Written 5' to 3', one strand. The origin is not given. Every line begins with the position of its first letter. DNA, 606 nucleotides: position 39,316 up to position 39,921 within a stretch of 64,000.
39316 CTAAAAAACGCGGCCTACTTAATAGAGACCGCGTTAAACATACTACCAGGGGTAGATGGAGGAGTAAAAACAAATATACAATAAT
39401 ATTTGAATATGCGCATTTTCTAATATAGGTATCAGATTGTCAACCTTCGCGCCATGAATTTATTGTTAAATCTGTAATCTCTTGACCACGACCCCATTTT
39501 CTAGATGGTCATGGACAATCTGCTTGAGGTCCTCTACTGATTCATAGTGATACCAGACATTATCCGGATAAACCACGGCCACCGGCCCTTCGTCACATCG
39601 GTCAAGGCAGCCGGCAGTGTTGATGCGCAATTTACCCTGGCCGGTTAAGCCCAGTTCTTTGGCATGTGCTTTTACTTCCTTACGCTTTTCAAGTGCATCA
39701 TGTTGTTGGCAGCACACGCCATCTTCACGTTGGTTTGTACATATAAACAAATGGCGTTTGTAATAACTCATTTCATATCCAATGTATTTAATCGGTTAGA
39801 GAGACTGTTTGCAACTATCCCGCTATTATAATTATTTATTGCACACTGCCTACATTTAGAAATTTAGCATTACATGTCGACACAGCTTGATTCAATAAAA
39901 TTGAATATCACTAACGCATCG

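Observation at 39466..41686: GlcF-like CCG-domain Fe-S protein translationally coupled to coq7, with a divergent thioredoxin-like [2Fe-2S] ferredoxin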

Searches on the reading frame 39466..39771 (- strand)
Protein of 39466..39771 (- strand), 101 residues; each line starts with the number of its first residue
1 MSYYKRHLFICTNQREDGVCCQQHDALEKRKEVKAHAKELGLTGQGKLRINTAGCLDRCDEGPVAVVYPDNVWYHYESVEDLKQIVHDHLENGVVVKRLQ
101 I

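Call 3: search_protein_families(library=pfam, proteins=[window:39466-39771:-], max_evalue=0.01)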
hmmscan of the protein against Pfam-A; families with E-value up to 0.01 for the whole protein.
window:39466-39771:- (101 aa): 1 family
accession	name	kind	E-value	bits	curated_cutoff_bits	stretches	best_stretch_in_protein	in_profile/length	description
PF01257.25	2Fe-2S_thioredx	-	0.00038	20.8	24.8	1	19-87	74-142/145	Thioredoxin-like [2Fe-2S] ferredoxin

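Call 4: search_protein_families(library=ncbifam, proteins=[window:39466-39771:-], max_evalue=0.01)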
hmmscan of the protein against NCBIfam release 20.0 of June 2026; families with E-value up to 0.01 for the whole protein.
window:39466-39771:- (101 aa): 3 families
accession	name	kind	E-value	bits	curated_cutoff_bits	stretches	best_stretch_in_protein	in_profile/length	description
NF041612.1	fdxn_Clost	equivalog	1e-18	67.8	150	1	4-101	4-102/102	2Fe-2S ferredoxin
NF041613.1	fdxn_Azotob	equivalog_domain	6.6e-10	39.2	195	1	5-95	5-96/107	2Fe-2S ferredoxin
TIGR01958.1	nuoE_fam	subfamily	0.0005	20.2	142.4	1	23-87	83-145/148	NADH-quinone oxidoreductase subunit NuoE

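Call 39: search_solved_structures(query=window:39466-39771:-, max_evalue=0.1, show_alignments=2)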
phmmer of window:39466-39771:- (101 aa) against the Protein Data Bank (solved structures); distinct sequences matched with E-value up to 0.1: 12.
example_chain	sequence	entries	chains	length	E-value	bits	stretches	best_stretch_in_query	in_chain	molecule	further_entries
1f37_A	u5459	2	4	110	2.2e-12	50.6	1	6-100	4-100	FERREDOXIN [2FE-2S] | [2Fe-2S] ferredoxin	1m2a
1m2b_A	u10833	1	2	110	5.8e-11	46.1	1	6-100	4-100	[2Fe-2S] ferredoxin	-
1m2d_A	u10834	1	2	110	5.8e-11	46.1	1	6-100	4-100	[2Fe-2S] ferredoxin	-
7t2r_B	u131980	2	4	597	9e-09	39.1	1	2-99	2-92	NiFe hydrogenase subunit B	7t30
7q4v_B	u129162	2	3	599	3e-06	31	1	18-99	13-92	Iron hydrogenase HydB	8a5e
9mqx_B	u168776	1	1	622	8.7e-05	26.2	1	20-99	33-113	NADH:ubiquinone oxidoreductase, NADH-binding (51 kD) subunit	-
5abr_A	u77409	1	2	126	0.00011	25.9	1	6-93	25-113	FERREDOXIN, 2FE-2S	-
7p5h_B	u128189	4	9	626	0.002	21.9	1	44-99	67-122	Fe-hydrogenase, subunit beta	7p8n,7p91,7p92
6hlm_A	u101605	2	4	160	0.0099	19.7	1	41-86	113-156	NADH-quinone oxidoreductase subunit E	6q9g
8a6t_B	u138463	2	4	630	0.031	18.1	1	45-99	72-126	Electron bifurcating hydrogenase subunit HydB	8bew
6hlj_A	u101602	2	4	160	0.071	16.9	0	41-86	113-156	NADH-quinone oxidoreductase subunit E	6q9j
6hl2_A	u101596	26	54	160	0.099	16.4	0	41-86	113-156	NADH-quinone oxidoreductase subunit E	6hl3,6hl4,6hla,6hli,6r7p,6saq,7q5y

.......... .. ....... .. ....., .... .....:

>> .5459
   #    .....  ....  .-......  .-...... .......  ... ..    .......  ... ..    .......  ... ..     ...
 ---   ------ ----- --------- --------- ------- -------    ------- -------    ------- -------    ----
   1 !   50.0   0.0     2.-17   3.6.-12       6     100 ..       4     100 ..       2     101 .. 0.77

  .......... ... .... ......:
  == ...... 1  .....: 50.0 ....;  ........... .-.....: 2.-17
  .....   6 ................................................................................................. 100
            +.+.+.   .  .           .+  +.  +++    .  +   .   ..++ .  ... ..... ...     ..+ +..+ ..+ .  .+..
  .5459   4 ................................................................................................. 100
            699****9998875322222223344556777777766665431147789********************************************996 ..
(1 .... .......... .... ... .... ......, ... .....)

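Call 42: find_homologous_proteins(query=window:39466-39771:-, max_evalue=0.00001)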
Query window:39466-39771:- (101 aa): 641 proteins with E <= 0.00001 among 641 candidates; the best 120 are listed.
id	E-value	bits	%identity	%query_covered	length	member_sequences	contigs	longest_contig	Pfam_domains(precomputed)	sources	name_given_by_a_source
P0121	1.1e-57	211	89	100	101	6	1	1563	-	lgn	-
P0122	1.1e-55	204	85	100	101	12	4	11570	-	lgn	-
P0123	1.2e-54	201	85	100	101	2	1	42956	-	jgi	jgi:(2Fe-2S) ferredoxin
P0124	1.8e-54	200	84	100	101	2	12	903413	-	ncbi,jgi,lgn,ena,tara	tara:strand:- start:364 stop:669 length:306 start_codon:yes stop_codon:yes gene_type:complete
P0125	1.4e-53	198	84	100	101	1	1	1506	-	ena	-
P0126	2.2e-53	197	83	100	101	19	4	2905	-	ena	-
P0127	4.2e-52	193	83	100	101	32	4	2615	-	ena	-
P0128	4.9e-52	193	81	100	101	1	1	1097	-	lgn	-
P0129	6.9e-52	192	83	100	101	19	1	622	-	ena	-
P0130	3.1e-51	190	81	100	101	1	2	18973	-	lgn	-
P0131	1.8e-49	184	77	100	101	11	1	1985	PF01257.26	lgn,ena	-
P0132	2.5e-49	184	80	100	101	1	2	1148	-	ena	-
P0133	2.7e-49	184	76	100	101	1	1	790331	PF01257.26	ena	-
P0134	1.0e-48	182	80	100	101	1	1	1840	-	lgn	-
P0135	2.3e-48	181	76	100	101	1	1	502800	-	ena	-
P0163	1.5e-37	146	63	100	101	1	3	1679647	-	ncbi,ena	-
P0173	6.3e-37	144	63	100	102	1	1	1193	PF01257.26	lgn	-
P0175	3.5e-36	142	62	100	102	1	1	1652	PF01257.26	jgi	jgi:(2Fe-2S) ferredoxin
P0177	5.3e-36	141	62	100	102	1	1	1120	PF01257.26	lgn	-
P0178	5.8e-36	141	62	100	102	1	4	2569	PF01257.26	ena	-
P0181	1.2e-35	140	62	100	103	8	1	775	PF01257.26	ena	-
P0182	1.8e-35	139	62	100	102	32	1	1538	PF01257.26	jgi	jgi:(2Fe-2S) ferredoxin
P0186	2.8e-35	139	59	100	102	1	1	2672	PF01257.26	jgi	jgi:(2Fe-2S) ferredoxin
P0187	3.1e-35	139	62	100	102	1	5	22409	PF01257.26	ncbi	ncbi:MAG: (2Fe-2S) ferredoxin domain-containing protein [Burkholderiales bacterium]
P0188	3.2e-35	139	60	100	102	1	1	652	PF01257.26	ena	-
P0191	4.8e-35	138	64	100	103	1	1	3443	PF01257.26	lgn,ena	-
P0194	5.7e-35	138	61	100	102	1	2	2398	PF01257.26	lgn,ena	-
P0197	7.9e-35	137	59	100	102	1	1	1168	PF01257.26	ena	-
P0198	8.8e-35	137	63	100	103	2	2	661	PF01257.26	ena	-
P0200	1.2e-34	137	61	100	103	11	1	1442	PF01257.26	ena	-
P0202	1.8e-34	136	62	100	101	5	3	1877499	-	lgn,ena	-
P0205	1.9e-34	136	61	100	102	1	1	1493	PF01257.26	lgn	-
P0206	2.0e-34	136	60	100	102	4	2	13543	PF01257.26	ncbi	-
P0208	2.2e-34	136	60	100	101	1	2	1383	PF01257.26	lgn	-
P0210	2.6e-34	136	61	100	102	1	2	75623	PF01257.26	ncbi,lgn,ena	-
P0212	2.9e-34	135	61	100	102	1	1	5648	PF01257.26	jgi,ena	-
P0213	3.0e-34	135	61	100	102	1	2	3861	PF01257.26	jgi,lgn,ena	jgi:(2Fe-2S) ferredoxin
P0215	3.9e-34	135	60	100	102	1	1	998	PF01257.26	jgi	jgi:(2Fe-2S) ferredoxin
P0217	4.6e-34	135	59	100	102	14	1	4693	PF01257.26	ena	-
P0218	4.7e-34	135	60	100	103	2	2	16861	PF01257.26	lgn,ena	-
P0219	4.8e-34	135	60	100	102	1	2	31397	PF01257.26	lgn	-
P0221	5.6e-34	135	63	100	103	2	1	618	PF01257.26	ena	-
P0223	7.6e-34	134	62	100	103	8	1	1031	PF01257.26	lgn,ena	-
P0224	7.7e-34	134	64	100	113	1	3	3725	PF01257.26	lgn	-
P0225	7.7e-34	134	60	100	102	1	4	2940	PF01257.26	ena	-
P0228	8.7e-34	134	59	100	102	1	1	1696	PF01257.26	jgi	jgi:(2Fe-2S) ferredoxin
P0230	9.4e-34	134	61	100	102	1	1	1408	PF01257.26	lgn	-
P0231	9.6e-34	134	60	100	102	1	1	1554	PF01257.26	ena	-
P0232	1.0e-33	134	60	100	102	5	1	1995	PF01257.26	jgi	jgi:(2Fe-2S) ferredoxin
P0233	1.1e-33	134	59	100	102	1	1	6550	PF01257.26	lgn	-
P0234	1.1e-33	134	58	100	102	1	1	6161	PF01257.26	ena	-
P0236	1.2e-33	134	58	100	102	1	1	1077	PF01257.26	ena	-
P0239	1.4e-33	133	61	100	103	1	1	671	PF01257.26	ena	-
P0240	1.4e-33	133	58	100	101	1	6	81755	PF01257.26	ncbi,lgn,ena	-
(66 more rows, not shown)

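Call 43: find_encoding_contigs(protein=P0187, flank=6000, max_places=2)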
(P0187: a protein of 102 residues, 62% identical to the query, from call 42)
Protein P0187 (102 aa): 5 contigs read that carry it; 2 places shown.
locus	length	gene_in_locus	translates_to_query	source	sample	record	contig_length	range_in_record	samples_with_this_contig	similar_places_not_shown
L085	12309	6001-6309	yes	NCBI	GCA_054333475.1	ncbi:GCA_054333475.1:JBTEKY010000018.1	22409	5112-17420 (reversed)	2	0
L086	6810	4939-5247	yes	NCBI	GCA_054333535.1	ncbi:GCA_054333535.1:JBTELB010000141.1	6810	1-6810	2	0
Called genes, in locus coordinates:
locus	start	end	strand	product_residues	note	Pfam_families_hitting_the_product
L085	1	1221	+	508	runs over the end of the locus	PF03109:ABC1, PF27536:UbiB_helical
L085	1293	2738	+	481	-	PF00474:SSF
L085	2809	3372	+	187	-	-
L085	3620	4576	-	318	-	-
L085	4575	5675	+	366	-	PF04892:VanZ-LLP1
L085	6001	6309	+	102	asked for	PF01257:2Fe-2S_thioredx (weak)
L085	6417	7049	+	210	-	PF12146:Hydrolase_4 (faint), PF00561:Abhydrolase_1 (weak), PF12697:Abhydrolase_6 (faint)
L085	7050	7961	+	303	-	PF00005:ABC_tran, PF13304:AAA_21, PF27102:NodI_C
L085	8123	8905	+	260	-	PF01061:ABC2_membrane, PF12698:ABC2_membrane_3 (weak)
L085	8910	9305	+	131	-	PF08797:HIRAN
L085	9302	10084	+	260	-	PF10370:Rv2993c-like_N, PF01557:FAA_hydrolase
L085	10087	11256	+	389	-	PF22020:RlmL_1st, PF02926:THUMP, PF01170:UPF0020, PF02384:N6_Mtase (faint)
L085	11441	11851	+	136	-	-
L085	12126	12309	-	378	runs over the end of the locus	PF00437:T2SSE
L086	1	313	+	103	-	?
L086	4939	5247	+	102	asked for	PF01257:2Fe-2S_thioredx (weak)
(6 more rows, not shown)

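Call 44: find_encoding_contigs(protein=P0210, flank=6000, max_places=2)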
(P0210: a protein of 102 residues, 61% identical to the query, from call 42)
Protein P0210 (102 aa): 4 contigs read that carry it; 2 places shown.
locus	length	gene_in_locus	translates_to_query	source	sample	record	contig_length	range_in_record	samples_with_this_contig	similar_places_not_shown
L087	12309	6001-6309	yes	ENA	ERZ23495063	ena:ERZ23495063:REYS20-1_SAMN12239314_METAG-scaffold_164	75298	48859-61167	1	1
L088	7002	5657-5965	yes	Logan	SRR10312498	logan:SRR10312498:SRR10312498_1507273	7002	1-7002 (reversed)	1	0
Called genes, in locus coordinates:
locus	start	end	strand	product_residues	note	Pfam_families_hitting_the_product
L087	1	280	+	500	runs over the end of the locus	PF04715:, PF00425:Chorismate_bind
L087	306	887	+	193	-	PF00117:GATase, PF07722:Peptidase_C26 (weak)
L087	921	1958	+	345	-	PF02885:Glycos_trans_3N, PF00591:Glycos_transf_3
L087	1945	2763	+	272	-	PF00218:IGPS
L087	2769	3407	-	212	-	PF00027:cNMP_binding, PF13545:HTH_Crp_2, PF00325:Crp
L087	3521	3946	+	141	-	PF02566:OsmC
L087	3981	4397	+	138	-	PF00903:Glyoxalase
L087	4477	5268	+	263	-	PF02675:AdoMet_dc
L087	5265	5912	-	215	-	PF03232:COQ7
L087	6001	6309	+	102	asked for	PF01257:2Fe-2S_thioredx (weak)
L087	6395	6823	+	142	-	PF00572:Ribosomal_L13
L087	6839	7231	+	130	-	PF00380:Ribosomal_S9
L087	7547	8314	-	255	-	PF01145:Band_7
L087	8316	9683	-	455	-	PF25145:NfeD1b_N, PF24961:NfeD_membrane, PF01957:NfeD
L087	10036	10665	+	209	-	PF00005:ABC_tran, PF13304:AAA_21 (faint)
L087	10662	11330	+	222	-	PF03379:CcmB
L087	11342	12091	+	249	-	PF01578:Cytochrom_C_asm, PF27518:CcmC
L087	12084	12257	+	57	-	PF04995:CcmD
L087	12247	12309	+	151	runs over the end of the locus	PF03100:CcmE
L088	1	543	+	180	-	?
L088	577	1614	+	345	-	PF02885:Glycos_trans_3N, PF00591:Glycos_transf_3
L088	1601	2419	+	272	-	PF00218:IGPS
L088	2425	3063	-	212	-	PF00027:cNMP_binding, PF13545:HTH_Crp_2, PF00325:Crp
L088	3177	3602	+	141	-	PF02566:OsmC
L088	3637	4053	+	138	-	PF00903:Glyoxalase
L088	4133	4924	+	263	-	PF02675:AdoMet_dc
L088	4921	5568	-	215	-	PF03232:COQ7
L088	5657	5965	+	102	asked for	PF01257:2Fe-2S_thioredx (weak)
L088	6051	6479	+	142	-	PF00572:Ribosomal_L13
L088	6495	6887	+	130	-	PF00380:Ribosomal_S9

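Call 45: find_encoding_contigs(protein=P0240, flank=6000, max_places=2)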
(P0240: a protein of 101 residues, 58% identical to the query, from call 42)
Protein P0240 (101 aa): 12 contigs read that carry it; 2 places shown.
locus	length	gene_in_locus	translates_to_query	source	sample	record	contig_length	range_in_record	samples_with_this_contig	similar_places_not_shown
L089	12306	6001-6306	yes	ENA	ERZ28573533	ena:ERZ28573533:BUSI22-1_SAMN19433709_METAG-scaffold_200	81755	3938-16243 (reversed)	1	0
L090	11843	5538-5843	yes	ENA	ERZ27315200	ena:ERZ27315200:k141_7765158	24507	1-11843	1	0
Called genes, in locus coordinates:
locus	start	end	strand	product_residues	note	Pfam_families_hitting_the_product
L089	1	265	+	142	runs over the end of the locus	-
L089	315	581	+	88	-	-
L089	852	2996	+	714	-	PF06580:His_kinase, PF02518:HATPase_c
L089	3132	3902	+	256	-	PF00072:Response_reg, PF04397:LytTR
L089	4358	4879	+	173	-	PF25084:LbH_EIF2B (faint), PF25087:GMPPB_C (weak), PF00132:Hexapep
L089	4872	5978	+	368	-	PF04892:VanZ-LLP1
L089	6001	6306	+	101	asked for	PF01257:2Fe-2S_thioredx (weak)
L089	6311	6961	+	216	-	PF12146:Hydrolase_4, PF12697:Abhydrolase_6 (faint), PF20408:Abhydrolase_11 (faint), PF00561:Abhydrolase_1 (faint)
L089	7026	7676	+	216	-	PF00027:cNMP_binding, PF13545:HTH_Crp_2, PF00325:Crp (weak)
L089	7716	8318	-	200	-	PF00578:AhpC-TSA, PF08534:Redoxin, PF00255:GSHPx (weak)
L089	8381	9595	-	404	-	PF00180:Iso_dh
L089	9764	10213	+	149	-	-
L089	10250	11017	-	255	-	PF13489:Methyltransf_23 (weak), PF08241:Methyltransf_11, PF08242:Methyltransf_12, PF13649:Methyltransf_25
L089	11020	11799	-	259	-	PF00106:adh_short, PF08659:KR, PF13561:adh_short_C2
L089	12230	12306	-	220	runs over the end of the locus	PF13192:Thioredoxin_3 (faint), PF13462:Thioredoxin_4 (weak), PF01323:DSBA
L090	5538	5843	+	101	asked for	PF01257:2Fe-2S_thioredx (weak)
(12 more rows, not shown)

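Call 56: find_encoding_contigs(protein=P0163, flank=5000, max_places=1)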
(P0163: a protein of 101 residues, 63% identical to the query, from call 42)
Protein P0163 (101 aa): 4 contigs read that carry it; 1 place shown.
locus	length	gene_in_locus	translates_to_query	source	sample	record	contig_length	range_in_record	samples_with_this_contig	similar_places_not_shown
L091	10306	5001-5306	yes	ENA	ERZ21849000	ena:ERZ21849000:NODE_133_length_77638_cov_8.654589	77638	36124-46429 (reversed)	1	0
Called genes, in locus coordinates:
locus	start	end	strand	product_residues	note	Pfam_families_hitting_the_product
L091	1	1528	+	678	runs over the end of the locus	-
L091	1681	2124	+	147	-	PF02566:OsmC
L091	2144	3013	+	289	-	PF02675:AdoMet_dc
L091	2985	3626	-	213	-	PF03232:COQ7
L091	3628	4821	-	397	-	PF12838:Fer4_7 (weak), PF13183:Fer4_8, PF13534:Fer4_17, PF02754:CCG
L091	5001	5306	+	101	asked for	-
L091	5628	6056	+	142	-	PF00572:Ribosomal_L13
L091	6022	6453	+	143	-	PF00380:Ribosomal_S9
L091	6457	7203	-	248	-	PF03328:HpcH_HpaI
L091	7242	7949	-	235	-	PF00455:DeoRC (faint), PF06026:Rib_5-P_isom_A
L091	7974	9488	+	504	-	PF00291:PALP, PF00585:Thr_dehydrat_C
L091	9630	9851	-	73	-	-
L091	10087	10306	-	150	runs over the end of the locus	PF01878:EVE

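Call 57: find_encoding_contigs(protein=P0202, flank=5000, max_places=1)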
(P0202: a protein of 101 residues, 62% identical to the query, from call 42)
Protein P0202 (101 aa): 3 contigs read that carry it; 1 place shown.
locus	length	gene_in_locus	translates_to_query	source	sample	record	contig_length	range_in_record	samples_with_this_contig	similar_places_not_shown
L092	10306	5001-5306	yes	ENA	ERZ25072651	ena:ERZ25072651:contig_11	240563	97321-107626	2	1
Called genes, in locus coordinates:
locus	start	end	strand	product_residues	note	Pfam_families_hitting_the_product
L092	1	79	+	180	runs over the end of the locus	PF01814:Hemerythrin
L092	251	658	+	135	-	PF02566:OsmC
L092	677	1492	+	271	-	PF02675:AdoMet_dc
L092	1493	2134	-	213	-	PF02915:Rubrerythrin (weak), PF03232:COQ7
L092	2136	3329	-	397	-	PF12838:Fer4_7 (weak), PF13183:Fer4_8, PF13237:Fer4_10 (faint), PF13484:Fer4_16 (weak), PF13534:Fer4_17, PF02754:CCG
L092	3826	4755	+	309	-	PF00355:Rieske, PF19298:KshA_C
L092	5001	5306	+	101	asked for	-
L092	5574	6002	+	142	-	PF00572:Ribosomal_L13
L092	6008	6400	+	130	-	PF00380:Ribosomal_S9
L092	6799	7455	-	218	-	PF06026:Rib_5-P_isom_A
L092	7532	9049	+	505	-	PF00291:PALP, PF00585:Thr_dehydrat_C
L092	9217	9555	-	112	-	-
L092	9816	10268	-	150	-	PF01878:EVE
